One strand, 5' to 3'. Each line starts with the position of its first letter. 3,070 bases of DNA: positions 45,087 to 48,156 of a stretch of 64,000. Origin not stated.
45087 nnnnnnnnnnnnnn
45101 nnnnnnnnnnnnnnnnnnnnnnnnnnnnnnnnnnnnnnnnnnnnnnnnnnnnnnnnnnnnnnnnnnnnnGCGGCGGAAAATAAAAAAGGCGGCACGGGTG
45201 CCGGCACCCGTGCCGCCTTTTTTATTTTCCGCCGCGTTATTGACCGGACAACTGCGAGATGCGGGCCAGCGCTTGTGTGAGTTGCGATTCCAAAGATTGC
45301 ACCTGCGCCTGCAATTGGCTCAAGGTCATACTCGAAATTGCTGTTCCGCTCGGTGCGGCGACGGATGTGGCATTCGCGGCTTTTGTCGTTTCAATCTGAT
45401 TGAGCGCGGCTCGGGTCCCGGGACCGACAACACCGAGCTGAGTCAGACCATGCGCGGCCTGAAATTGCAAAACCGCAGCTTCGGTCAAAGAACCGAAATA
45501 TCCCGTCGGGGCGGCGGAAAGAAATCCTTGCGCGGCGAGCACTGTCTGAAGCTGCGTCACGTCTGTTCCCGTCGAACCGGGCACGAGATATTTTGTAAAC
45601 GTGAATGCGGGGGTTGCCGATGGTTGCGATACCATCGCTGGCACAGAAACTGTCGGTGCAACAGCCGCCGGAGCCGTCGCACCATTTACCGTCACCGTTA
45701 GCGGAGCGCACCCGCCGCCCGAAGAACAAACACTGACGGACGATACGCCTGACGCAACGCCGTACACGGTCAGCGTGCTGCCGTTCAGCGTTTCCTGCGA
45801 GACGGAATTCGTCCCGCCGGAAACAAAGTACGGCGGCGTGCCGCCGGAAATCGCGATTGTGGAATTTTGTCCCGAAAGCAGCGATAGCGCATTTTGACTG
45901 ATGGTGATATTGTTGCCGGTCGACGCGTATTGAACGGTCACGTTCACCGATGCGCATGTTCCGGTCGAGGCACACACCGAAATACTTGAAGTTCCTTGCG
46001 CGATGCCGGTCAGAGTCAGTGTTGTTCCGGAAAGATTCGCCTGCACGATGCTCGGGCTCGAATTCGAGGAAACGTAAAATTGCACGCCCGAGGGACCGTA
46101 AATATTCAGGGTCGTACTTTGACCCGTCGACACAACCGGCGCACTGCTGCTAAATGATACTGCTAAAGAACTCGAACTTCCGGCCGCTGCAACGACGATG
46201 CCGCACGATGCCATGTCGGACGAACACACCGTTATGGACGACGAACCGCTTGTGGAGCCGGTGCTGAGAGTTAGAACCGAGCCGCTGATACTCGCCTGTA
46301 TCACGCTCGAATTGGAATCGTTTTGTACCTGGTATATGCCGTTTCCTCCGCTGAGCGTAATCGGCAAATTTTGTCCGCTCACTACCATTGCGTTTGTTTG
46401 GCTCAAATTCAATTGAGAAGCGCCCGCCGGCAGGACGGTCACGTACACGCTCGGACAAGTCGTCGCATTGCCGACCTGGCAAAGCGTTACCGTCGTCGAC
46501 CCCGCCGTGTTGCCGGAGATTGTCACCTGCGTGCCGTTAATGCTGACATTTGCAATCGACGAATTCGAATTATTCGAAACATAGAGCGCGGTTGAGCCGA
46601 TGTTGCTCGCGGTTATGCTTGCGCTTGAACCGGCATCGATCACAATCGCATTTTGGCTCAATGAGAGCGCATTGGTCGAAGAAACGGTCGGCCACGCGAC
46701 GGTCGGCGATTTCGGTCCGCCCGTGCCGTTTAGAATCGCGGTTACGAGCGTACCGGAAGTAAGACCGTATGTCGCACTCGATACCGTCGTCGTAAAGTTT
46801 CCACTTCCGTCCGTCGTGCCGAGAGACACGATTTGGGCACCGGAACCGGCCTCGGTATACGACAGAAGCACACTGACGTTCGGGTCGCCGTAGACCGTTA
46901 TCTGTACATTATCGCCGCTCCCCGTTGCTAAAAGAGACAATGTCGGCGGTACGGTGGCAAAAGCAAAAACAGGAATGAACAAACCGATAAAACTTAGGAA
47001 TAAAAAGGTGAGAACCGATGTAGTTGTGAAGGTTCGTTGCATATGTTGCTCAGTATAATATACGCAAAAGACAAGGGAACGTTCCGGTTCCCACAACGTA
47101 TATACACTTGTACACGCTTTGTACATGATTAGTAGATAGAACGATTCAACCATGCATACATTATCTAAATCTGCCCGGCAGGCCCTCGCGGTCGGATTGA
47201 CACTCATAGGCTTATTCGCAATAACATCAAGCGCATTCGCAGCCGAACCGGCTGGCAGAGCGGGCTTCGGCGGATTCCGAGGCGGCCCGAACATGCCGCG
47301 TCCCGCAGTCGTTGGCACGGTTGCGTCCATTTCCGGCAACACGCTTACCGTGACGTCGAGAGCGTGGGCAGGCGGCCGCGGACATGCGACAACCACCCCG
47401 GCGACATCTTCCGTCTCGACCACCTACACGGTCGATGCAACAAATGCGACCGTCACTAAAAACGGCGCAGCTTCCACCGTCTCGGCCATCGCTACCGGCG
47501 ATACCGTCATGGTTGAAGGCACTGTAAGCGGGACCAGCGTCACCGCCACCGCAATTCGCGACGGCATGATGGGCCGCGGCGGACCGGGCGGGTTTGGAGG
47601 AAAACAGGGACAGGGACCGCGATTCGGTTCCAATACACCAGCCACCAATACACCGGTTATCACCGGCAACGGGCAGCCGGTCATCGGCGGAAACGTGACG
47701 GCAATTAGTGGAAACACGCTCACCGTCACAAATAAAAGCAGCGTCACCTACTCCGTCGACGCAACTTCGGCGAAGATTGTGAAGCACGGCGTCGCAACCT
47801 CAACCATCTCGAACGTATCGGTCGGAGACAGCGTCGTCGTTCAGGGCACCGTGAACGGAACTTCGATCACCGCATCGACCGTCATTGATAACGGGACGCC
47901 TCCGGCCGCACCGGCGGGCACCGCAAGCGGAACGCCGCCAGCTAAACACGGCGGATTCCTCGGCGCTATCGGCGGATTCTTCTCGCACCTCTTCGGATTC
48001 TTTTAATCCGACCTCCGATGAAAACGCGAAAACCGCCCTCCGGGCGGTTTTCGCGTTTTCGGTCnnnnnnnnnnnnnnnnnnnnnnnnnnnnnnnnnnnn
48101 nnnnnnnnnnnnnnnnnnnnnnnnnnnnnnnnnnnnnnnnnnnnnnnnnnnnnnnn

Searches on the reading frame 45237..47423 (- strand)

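Call 3: search_protein_families(library=pfam, proteins=[window:45237-47423:-], max_evalue=0.1)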
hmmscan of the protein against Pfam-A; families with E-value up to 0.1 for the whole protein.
window:45237-47423:- (728 aa): 3 families
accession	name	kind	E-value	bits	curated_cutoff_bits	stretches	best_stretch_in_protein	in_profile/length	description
PF01471.23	PG_binding_1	-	4.1e-15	56.1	23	1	618-674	1-57/57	Putative peptidoglycan binding domain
PF13629.12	T2SS-T3SS_pil_N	-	3.9e-05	23.7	23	0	456-497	28-71/72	Pilus formation protein N terminal region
PF05481.17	Myco_19_kDa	-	0.035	14.8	23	0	395-479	21-99/117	Mycobacterium 19 kDa lipoprotein antigen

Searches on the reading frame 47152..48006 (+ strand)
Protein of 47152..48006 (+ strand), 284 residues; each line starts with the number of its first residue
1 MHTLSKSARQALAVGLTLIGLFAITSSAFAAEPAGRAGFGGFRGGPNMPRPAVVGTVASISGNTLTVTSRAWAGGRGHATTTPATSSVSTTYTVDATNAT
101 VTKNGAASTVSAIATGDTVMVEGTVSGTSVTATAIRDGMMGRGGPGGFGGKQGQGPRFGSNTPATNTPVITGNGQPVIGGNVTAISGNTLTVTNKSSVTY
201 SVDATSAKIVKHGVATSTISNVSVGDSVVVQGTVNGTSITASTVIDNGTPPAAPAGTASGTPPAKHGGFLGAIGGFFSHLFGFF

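Call 3: search_protein_families(library=pfam, proteins=[window:47152-48006:+], max_evalue=0.1)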
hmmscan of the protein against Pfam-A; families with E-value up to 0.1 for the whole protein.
window:47152-48006:+ (284 aa): 2 families
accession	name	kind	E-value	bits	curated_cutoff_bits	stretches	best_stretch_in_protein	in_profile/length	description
PF18914.6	DUF5666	-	8.1e-08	32.9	27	2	55-135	2-59/60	Domain of unknown function (DUF5666)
PF01336.31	tRNA_anti-codon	-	0.015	15.6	27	0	99-127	31-59/75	OB-fold nucleic acid binding domain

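Call 6: search_protein_families(library=ncbifam, proteins=[window:47152-48006:+], max_evalue=0.01)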
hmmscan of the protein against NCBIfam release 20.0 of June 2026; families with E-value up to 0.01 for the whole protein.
window:47152-48006:+ (284 aa): 0 families
